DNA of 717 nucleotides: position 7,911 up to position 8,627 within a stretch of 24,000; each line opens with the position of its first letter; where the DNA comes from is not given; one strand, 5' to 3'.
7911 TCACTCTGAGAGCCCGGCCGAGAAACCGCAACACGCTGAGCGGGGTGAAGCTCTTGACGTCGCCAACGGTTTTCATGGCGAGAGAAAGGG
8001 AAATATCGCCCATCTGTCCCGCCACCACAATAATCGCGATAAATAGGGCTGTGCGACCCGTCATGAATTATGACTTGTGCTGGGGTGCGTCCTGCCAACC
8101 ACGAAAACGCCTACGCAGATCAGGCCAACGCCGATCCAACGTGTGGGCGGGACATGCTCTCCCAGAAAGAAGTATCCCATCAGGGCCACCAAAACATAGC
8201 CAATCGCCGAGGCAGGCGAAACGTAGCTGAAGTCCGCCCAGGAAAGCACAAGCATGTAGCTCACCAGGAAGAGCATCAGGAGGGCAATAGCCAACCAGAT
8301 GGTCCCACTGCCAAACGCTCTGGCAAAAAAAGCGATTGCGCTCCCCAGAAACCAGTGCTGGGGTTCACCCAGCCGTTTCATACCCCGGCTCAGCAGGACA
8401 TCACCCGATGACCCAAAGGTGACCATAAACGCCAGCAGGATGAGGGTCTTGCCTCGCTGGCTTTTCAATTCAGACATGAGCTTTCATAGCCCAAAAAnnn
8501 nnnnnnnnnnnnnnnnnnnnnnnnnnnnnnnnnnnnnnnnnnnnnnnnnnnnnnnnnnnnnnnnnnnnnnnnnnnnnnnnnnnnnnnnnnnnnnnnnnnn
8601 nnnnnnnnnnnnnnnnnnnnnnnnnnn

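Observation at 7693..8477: Overlapping pair of 4-TM half-size EamA/DMT proteins between hpnJ and the HpnI-type glycosyltransferases: putative heterodimeric lipid-sugar flippase dedicated to hopanoids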

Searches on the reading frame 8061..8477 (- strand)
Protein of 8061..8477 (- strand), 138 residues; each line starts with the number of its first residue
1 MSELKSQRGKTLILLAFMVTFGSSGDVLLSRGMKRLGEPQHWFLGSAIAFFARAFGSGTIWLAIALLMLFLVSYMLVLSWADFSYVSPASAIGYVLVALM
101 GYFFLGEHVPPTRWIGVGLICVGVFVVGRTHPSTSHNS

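Call 4: search_protein_families(library=pfam, proteins=[window:8061-8477:-], max_evalue=0.01)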
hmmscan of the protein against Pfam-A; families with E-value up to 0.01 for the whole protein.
window:8061-8477:- (138 aa): 1 family
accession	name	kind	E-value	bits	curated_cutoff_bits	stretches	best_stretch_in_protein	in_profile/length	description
PF00892.27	EamA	-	3.3e-07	31.1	28.2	1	62-127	68-133/135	EamA-like transporter family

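Call 5: search_protein_families(library=ncbifam, proteins=[window:8061-8477:-], max_evalue=0.01)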
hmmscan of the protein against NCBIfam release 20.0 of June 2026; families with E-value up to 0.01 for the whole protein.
window:8061-8477:- (138 aa): 5 families
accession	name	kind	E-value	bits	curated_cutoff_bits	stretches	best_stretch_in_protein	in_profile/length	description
TIGR03340.1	phn_DUF6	hypoth_equivalog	2.5e-07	30.7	288.15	1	67-133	73-139/281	phosphonate utilization associated putative membrane protein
NF011625.2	PRK15051.1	equivalog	1.4e-06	28.5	92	1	60-130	38-110/111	4-amino-4-deoxy-L-arabinose-phosphoundecaprenol flippase subunit ArnE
NF007087.1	PRK09541.1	subfamily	0.0016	18.9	162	1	60-135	30-109/110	EmrE family multidrug efflux SMR transporter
NF051482.1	EbrB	exception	0.0042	17.7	160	0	60-129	30-103/105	SMR family multidrug efflux transporter EbrB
NF042984.1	SMR_efflux_EmrE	exception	0.0054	17.1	226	0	60-135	30-109/110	multidrug efflux SMR transporter EmrE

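Call 8: find_homologous_proteins(query=window:8061-8477:-, max_evalue=0.001)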
Query window:8061-8477:- (138 aa): 276 proteins with E <= 0.001 among 310 candidates; the best 120 are listed.
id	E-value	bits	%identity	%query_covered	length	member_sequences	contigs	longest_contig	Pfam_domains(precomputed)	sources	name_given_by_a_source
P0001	5.6e-84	297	100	100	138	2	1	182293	PF00892.27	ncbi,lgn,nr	ncbi:MAG TPA: EamA family transporter [Terriglobia bacterium]|nr:EamA family transporter [Terriglobi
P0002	1.5e-70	254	86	100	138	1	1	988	PF00892.27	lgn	-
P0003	2.4e-69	250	87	100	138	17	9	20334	PF00892.27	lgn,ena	-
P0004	4.0e-69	249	86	100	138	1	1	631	PF00892.27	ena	-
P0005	8.2e-69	248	87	99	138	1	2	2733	PF00892.27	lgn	-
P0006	1.3e-68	248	85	99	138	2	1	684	PF00892.27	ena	-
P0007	1.5e-68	247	85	100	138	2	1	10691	PF00892.27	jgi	jgi:multidrug transporter EmrE-like cation transporter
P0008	4.1e-68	246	86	99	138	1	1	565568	PF00892.27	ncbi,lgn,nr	ncbi:MAG: EamA family transporter [Acidobacteria bacterium]|nr:MAG: EamA family transporter [Acidoba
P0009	5.1e-68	246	86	100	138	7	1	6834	PF00892.27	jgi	jgi:uncharacterized membrane protein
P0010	8.4e-68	245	85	99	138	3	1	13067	PF00892.27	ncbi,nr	ncbi:MAG TPA: EamA family transporter [Terriglobia bacterium]|nr:EamA family transporter [Terriglobi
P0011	2.9e-67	243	85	99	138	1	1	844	PF00892.27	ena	-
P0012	3.3e-67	243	85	99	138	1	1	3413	PF00892.27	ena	-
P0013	9.8e-67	241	83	99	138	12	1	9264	PF00892.27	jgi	jgi:drug/metabolite transporter (DMT)-like permease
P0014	2.1e-66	240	84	99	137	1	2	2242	PF00892.27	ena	-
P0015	2.4e-66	240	82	100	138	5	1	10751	PF00892.27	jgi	jgi:drug/metabolite transporter (DMT)-like permease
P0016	3.0e-66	240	83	99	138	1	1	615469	PF00892.27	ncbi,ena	-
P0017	3.5e-66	240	83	99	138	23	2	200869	PF00892.27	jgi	jgi:drug/metabolite transporter (DMT)-like permease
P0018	5.1e-66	239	82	99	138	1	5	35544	PF00892.27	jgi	jgi:drug/metabolite transporter (DMT)-like permease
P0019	5.3e-66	239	82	99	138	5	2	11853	PF00892.27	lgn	-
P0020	7.6e-66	239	82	99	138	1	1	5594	PF00892.27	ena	-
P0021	7.7e-66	239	83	100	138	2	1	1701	PF00892.27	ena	-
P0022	9.5e-66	238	83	99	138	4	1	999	PF00892.27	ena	-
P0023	1.5e-65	238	82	100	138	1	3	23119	PF00892.27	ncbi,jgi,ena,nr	ncbi:MAG TPA: EamA family transporter [Terriglobia bacterium]|nr:EamA family transporter [Terriglobi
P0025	2.9e-65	237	81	100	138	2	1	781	PF00892.27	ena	-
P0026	2.9e-65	237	82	99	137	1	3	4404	PF00892.27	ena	-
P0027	3.9e-65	236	81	100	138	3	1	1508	PF00892.27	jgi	jgi:uncharacterized membrane protein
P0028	4.8e-65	236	82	99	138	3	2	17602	PF00892.27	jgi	jgi:uncharacterized membrane protein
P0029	5.5e-65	236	83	99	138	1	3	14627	PF00892.27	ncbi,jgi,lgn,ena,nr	ncbi:MAG TPA: EamA family transporter [Terriglobia bacterium]|nr:EamA family transporter [Terriglobi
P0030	5.6e-65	236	83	100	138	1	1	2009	PF00892.27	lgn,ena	-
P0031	1.1e-64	235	80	99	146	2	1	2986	PF00892.27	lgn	-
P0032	2.5e-64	234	80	100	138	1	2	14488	PF00892.27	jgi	jgi:drug/metabolite transporter (DMT)-like permease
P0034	4.3e-64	233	77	99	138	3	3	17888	PF00892.27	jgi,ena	jgi:multidrug transporter EmrE-like cation transporter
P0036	6.7e-63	229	76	99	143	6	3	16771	PF00892.27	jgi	-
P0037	7.5e-63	229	78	100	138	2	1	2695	PF00892.27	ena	-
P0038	1.1e-61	225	79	99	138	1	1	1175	PF00892.27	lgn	-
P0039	3.3e-61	224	75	99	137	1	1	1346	PF00892.27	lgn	-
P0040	8.4e-61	222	77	99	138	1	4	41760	PF00892.27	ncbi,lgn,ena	-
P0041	2.5e-60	221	77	99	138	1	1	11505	PF00892.27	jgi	jgi:EamA-like transporter family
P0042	3.6e-60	220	74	99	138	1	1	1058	PF00892.27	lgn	-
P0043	7.6e-60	219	76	99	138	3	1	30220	PF00892.27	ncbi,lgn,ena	-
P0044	9.9e-60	219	77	99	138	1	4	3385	PF00892.27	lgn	-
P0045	1.4e-59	218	75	100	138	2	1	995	PF00892.27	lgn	-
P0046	2.7e-59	217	75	100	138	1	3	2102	PF00892.27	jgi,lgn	-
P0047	1.5e-58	215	75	96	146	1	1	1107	PF00892.27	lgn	-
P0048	1.9e-58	215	74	99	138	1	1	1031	PF00892.27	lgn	-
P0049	9.5e-58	212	85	88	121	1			PF00892.27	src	-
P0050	1.3e-57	212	74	99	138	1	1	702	PF00892.27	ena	-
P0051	6.9e-57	210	71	99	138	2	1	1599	PF00892.27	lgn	-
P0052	1.0e-56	209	71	99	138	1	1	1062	PF00892.27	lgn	-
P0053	1.4e-56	209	82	88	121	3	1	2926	PF00892.27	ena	-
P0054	3.0e-56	208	71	99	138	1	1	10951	PF00892.27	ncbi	ncbi:MAG: EamA family transporter [Acidobacteriota bacterium]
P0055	3.6e-56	207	69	100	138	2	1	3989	PF00892.27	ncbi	-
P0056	1.4e-55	205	74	99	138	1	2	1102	PF00892.27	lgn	-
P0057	2.2e-55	205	69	99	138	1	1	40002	PF00892.27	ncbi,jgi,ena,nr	ncbi:MAG TPA: EamA family transporter [Terriglobia bacterium]|nr:EamA family transporter [Terriglobi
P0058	3.2e-55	204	69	99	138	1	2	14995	PF00892.27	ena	-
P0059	3.2e-55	204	69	99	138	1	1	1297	PF00892.27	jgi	jgi:drug/metabolite transporter (DMT)-like permease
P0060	4.5e-55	204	69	99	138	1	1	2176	PF00892.27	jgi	jgi:multidrug transporter EmrE-like cation transporter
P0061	1.6e-54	202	69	99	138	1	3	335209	PF00892.27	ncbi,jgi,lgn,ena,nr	ncbi:MAG TPA: EamA family transporter [Terriglobia bacterium]|nr:EamA family transporter [Terriglobi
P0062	2.5e-54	201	68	99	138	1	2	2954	PF00892.27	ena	-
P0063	3.2e-54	201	70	99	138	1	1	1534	PF00892.27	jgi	jgi:drug/metabolite transporter (DMT)-like permease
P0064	3.4e-54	201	69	99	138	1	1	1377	PF00892.27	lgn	-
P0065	7.6e-54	200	67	99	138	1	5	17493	PF00892.27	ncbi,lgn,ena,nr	ncbi:MAG: EamA family transporter [Acidobacteria bacterium]|nr:EamA family transporter [Acidobacteri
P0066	1.5e-53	199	69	99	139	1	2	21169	PF00892.27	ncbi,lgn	-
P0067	2.5e-53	198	65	99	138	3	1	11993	PF00892.27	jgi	jgi:uncharacterized membrane protein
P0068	3.8e-53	197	66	99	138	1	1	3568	PF00892.27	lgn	-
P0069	9.1e-53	196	68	100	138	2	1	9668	PF00892.27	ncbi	-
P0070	1.1e-52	196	66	99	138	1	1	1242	PF00892.27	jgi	jgi:drug/metabolite transporter (DMT)-like permease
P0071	3.0e-51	191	67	99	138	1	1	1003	PF00892.27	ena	-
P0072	1.0e-50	190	65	99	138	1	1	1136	PF00892.27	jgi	jgi:uncharacterized membrane protein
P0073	2.6e-50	188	76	87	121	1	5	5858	PF00892.27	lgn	-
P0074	2.0e-49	185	64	99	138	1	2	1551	PF00892.27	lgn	-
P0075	4.8e-49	184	63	99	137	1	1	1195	PF00892.27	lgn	-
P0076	4.9e-49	184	64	99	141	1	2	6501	PF00892.27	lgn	-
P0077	6.5e-49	184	63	99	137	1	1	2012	PF00892.27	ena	-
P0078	3.3e-47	178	62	99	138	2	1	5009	PF00892.27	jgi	jgi:uncharacterized membrane protein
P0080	1.3e-43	167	63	93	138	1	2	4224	PF00892.27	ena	-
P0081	1.2e-42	163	59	99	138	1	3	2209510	PF00892.27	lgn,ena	-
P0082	2.6e-42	162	59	99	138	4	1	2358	PF00892.27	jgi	jgi:drug/metabolite transporter (DMT)-like permease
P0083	4.8e-42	162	59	98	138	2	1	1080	PF00892.27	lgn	-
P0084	1.7e-41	160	57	99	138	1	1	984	PF00892.27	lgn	-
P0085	5.9e-41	158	57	98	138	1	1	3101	PF00892.27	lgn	-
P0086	3.2e-40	156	54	97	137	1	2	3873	PF00892.27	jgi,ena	jgi:drug/metabolite transporter (DMT)-like permease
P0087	1.0e-39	154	56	96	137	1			PF00892.27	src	-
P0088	1.8e-39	153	54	99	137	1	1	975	PF00892.27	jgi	jgi:drug/metabolite transporter (DMT)-like permease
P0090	2.8e-39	153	56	100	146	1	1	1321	PF00892.27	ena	-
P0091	2.9e-39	153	55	98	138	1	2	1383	PF00892.27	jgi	-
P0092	3.9e-39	152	55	96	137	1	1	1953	PF00892.27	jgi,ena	-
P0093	5.1e-39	152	56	98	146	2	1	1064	PF00892.27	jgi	jgi:drug/metabolite transporter (DMT)-like permease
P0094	8.7e-39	151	57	98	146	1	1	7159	PF00892.27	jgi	jgi:drug/metabolite transporter (DMT)-like permease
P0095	9.2e-39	151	56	93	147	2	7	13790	PF00892.27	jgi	jgi:drug/metabolite transporter (DMT)-like permease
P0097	1.2e-38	150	57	100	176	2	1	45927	PF00892.27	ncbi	ncbi:MAG TPA: EamA family transporter [Acidobacteriota bacterium]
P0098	1.3e-38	150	52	99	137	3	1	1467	PF00892.27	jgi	jgi:drug/metabolite transporter (DMT)-like permease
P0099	2.1e-38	150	55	96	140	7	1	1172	PF00892.27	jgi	-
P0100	2.3e-38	150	52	95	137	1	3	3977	PF00892.27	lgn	-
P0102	3.3e-38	149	56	95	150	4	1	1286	PF00892.27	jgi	jgi:uncharacterized membrane protein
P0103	3.7e-38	149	53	98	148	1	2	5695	PF00892.27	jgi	jgi:drug/metabolite transporter (DMT)-like permease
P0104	4.1e-38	149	57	93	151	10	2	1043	PF00892.27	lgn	-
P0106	5.0e-38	148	56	98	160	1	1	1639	PF00892.27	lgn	-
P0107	7.4e-38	148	54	99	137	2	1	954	PF00892.27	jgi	jgi:drug/metabolite transporter (DMT)-like permease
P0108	1.1e-37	147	55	97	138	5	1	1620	PF00892.27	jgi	jgi:drug/metabolite transporter (DMT)-like permease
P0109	1.2e-37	147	56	98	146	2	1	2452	PF00892.27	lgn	-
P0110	1.4e-37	147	55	93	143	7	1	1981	PF00892.27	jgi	jgi:drug/metabolite transporter (DMT)-like permease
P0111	1.4e-37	147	54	100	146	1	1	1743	PF00892.27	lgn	-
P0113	1.9e-37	147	55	99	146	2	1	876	PF00892.27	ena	-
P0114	2.0e-37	147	56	98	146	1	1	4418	PF00892.27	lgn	-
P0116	3.1e-37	146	53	98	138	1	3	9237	PF00892.27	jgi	jgi:hypothetical protein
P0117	3.3e-37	146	55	100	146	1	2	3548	PF00892.27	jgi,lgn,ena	jgi:drug/metabolite transporter (DMT)-like permease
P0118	3.6e-37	146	55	97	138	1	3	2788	PF00892.27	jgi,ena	-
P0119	5.1e-37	145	57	95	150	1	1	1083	PF00892.27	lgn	-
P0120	5.4e-37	145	56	95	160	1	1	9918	PF00892.27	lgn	-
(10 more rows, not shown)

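Call 14: find_related_loci(query=A1, collection=genome_contigs, flank=10000)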
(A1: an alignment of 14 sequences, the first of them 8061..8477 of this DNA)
Query A1 (138 aa) in genome_contigs; peptide patterns used: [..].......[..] (x = any residue, [..] = any of these).
467 stretches matched a pattern; 462 encode a relative of the query (tblastn E <= 1e-3); the best 80 are kept; 80 distinct loci.
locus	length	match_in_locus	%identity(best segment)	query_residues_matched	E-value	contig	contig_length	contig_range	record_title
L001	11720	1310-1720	85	1-137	2e-72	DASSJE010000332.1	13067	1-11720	MAG TPA_asm: Terriglobia bacterium isolate SMAG_U1107 k141_406775, whole genome shotgun sequence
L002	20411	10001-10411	84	1-137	5e-72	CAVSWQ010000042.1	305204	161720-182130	MAG: uncultured Acidobacteriota bacterium isolate MFD05684.bin.2.181 genome assembly, contig: contig_6803, whole genome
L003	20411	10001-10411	85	1-137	4e-72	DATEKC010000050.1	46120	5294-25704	MAG TPA_asm: Terriglobia bacterium isolate SMAG_U8880 k141_607374, whole genome shotgun sequence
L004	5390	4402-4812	83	1-137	1e-71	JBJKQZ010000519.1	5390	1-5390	MAG: Terriglobia bacterium isolate Bin_47 S1Ck127_2205787_flag_0_multi_5.5387_len_5390, whole genome shotgun sequence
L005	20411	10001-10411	83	1-137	6e-71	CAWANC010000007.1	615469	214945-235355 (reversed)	MAG: uncultured Acidobacteriota bacterium isolate MFD01721.bin.1.102 genome assembly, contig: contig_21701, whole genome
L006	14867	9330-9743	83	1-138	7e-71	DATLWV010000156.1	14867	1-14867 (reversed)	MAG TPA_asm: Terriglobia bacterium isolate SMAG_U13229 k141_20894, whole genome shotgun sequence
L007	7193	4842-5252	82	1-137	4e-70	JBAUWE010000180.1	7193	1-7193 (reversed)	MAG: Terriglobia bacterium isolate MFD09702_ilm_asm_bin32 k127_261402, whole genome shotgun sequence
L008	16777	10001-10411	82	1-137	9e-70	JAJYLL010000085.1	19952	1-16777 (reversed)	MAG: Acidobacteria bacterium isolate DBS2-1.bin74 NODE_4783_length_19952_cov_2.998235, whole genome shotgun sequence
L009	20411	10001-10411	81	1-137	2e-69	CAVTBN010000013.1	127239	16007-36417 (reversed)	MAG: uncultured Acidobacteriota bacterium isolate MFD02416.bin.1.244 genome assembly, contig: contig_55190, whole genome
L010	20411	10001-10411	72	1-137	5e-61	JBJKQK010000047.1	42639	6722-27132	MAG: Terriglobia bacterium isolate Bin_32 S1Ck127_274579_flag_0_multi_13.9699_len_42639, whole genome shotgun sequence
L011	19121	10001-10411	69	1-137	9e-60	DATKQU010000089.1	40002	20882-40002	MAG TPA_asm: Terriglobia bacterium isolate SMAG_U14010 k141_1512523, whole genome shotgun sequence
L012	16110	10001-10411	67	1-137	2e-58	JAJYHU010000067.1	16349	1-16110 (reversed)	MAG: Acidobacteria bacterium isolate DBS1-3.bin89 NODE_6620_length_16349_cov_1.05949, whole genome shotgun sequence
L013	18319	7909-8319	69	1-137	1e-57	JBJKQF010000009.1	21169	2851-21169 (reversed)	MAG: Terriglobia bacterium isolate Bin_27 S1Ck127_2330090_flag_1_multi_7.0000_len_21169, whole genome shotgun sequence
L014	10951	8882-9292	71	1-137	3e-57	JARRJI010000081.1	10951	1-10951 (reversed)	MAG: Acidobacteriota bacterium isolate Spart_016_MAG scaffold_4596, whole genome shotgun sequence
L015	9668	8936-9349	68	1-138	1e-56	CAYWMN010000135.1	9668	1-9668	MAG TPA_asm: uncultured Acidobacteriota bacterium isolate binchicken_co150_531 genome assembly, contig: NODE_17702_lengt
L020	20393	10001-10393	53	8-138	2e-43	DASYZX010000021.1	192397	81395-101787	MAG TPA_asm: Candidatus Acidiferrales bacterium isolate SMAG_U6373 k141_692746, whole genome shotgun sequence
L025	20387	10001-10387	53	9-137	4e-42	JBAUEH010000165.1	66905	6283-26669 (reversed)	MAG: Candidatus Acidiferrales bacterium isolate MFD10743_ilm_asm_bin16 k127_468774, whole genome shotgun sequence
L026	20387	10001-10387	53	9-137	4e-42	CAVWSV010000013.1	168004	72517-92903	MAG: uncultured Acidobacteriota bacterium isolate MFD01299.bin.1.7 genome assembly, contig: contig_45989, whole genome s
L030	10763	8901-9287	54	9-137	3e-42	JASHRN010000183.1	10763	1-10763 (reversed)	MAG: Candidatus Acidiferrales bacterium isolate JOPF102 JOPF_N10C_contig_164398, whole genome shotgun sequence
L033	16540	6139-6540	51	5-138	2e-41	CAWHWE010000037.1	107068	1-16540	MAG: uncultured Acidobacteriota bacterium isolate MFD04492.bin.1.130 genome assembly, contig: contig_20493, whole genome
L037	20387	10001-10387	54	9-137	2e-41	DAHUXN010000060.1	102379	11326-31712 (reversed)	MAG TPA_asm: Acidobacteria bacterium isolate clean266 k141_422287, whole genome shotgun sequence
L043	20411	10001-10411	53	1-137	9e-41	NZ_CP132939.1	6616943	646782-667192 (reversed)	Tunturiibacter gelidiferens strain M8UP28 chromosome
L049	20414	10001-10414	51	1-138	2e-40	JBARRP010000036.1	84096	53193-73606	MAG: Candidatus Acidiferrales bacterium isolate MFD13499_ilm_asm_bin38 k127_510295, whole genome shotgun sequence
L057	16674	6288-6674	53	10-138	2e-40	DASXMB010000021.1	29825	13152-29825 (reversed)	MAG TPA_asm: Candidatus Acidoferrum sp. isolate SMAG_U5317 k141_1711444, whole genome shotgun sequence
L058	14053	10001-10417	49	1-138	3e-40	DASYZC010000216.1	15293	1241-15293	MAG TPA_asm: Candidatus Acidiferrales bacterium isolate SMAG_U6352 k141_925915, whole genome shotgun sequence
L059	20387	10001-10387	53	9-137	4e-40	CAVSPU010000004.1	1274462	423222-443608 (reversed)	MAG: uncultured Acidobacteriota bacterium isolate MFD03044.bin.1.2 genome assembly, contig: contig_33036, whole genome s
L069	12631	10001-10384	53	10-137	2e-39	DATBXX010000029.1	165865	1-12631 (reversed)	MAG TPA_asm: Candidatus Acidiferrales bacterium isolate SMAG_U7578 k141_492884, whole genome shotgun sequence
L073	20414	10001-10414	49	1-138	2e-39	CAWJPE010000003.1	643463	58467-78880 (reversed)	MAG: uncultured Acidobacteriota bacterium isolate MFD04463.bin.1.45 genome assembly, contig: contig_33011, whole genome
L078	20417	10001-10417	50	1-138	2e-39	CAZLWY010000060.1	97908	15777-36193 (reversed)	MAG TPA_asm: uncultured Acidobacteriaceae bacterium isolate binchicken_co344_160 genome assembly, contig: k141_3260179,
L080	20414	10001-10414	50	1-138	2e-39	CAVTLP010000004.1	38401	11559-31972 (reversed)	MAG: uncultured Acidobacteriota bacterium isolate MFD06714.bin.2.41 genome assembly, contig: contig_104898, whole genome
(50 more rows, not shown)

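Call 18: search_protein_families(library=pfam, proteins=[L043:477-1922:+, L043:1939-3210:+, L043:3375-4583:+, L043:4617-5834:-, L043:5980-7872:-, L043:7773-9731:-, L043:10818-11804:-, L043:12030-12653:-, L043:13317-14426:+, L043:14427-15299:-], max_evalue=0.0001)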
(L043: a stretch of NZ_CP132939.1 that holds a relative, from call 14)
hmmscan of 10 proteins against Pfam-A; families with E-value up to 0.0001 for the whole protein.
L043:477-1922:+ (481 aa): 2 families
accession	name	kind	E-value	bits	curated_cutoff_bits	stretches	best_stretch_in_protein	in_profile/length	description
PF00206.25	Lyase_1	-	1.2e-103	347.2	27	1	29-359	1-312/312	Lyase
PF10415.14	FumaraseC_C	-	3.8e-22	78.9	32.5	1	425-477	1-53/54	Fumarase C C-terminus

L043:1939-3210:+ (423 aa): 1 family
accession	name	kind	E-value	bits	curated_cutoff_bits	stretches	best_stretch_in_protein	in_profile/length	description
PF00724.26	Oxidored_FMN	-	1.1e-85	288.4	27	1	59-397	1-342/342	NADH:flavin oxidoreductase / NADH oxidase family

L043:3375-4583:+ (402 aa): 4 families
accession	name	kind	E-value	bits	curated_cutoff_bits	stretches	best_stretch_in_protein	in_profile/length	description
PF13506.12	Glyco_transf_21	-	1e-36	126.4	21.7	1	120-292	1-172/174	Glycosyl transferase family 21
PF13641.12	Glyco_tranf_2_3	-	7.3e-17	62.6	27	1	87-293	23-228/230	Glycosyltransferase like family 2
PF13632.12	Glyco_trans_2_3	-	1.3e-14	54.9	27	1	154-341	2-196/198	Glycosyl transferase family group 2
PF00535.33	Glycos_transf_2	-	1.4e-10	41.8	23.3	1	82-202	15-131/168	Glycosyl transferase family 2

L043:4617-5834:- (405 aa): 3 families
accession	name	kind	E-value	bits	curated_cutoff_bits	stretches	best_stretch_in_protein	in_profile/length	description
PF01370.27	Epimerase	-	1.1e-22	81.1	20.9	1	3-291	1-238/240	NAD dependent epimerase/dehydratase family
PF16363.11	GDP_Man_Dehyd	-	5.8e-18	65.9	27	1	5-337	2-311/332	GDP-mannose 4,6 dehydratase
PF02719.21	Polysacc_synt_2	-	1.4e-07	31.4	20.2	0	68-132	56-117/293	Polysaccharide biosynthesis protein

L043:5980-7872:- (630 aa): 1 family
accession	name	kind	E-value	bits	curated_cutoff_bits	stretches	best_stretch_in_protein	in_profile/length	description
PF13231.12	PMT_2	-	6.9e-20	72.3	26.1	1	94-257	2-157/160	Dolichyl-phosphate-mannose-protein mannosyltransferase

L043:7773-9731:- (652 aa): 3 families
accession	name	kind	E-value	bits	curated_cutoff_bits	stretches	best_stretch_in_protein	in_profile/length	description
PF00733.27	Asn_synthase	-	1.5e-91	308.2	21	1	253-630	2-353/354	Asparagine synthase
PF13537.11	GATase_7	-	4.3e-44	149.9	25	1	62-179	2-122/123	Glutamine amidotransferase domain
PF13522.11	GATase_6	-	8.1e-39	133.1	27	1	46-174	1-130/130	Glutamine amidotransferase domain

L043:10818-11804:- (328 aa): 1 family
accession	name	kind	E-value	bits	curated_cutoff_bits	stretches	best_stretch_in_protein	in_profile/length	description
PF13557.12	Phenol_MetA_deg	-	2.6e-23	83.8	22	1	66-310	2-238/242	Putative MetA-pathway of phenol degradation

L043:12030-12653:- (207 aa): 0 families

L043:13317-14426:+ (369 aa): 5 families
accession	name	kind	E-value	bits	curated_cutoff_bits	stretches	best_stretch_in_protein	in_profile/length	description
PF00069.31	Pkinase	-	9.7e-54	182.9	31.7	1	12-257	1-253/263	Protein kinase domain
PF07714.23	PK_Tyr_Ser-Thr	-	5e-36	124.8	23.1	1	14-255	3-248/258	Protein tyrosine and serine/threonine kinase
PF01636.29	APH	-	1.2e-08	35.5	23.2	1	108-158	152-200/239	Phosphotransferase enzyme family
PF03109.22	ABC1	-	3.5e-08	33.3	22.9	1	78-162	136-222/244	ABC1 atypical kinase-like domain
PF17667.7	Pkinase_fungal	-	4.4e-06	26.1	24.1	1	114-192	292-376/387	Fungal protein kinase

L043:14427-15299:- (290 aa): 2 families
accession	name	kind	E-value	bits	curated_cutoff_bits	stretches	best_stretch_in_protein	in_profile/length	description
PF11845.13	Tll0287-like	-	5.9e-36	124.5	24.1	1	33-198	3-144/144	Tll0287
PF00672.30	HAMP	-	3e-10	40.7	25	1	233-279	3-48/53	HAMP domain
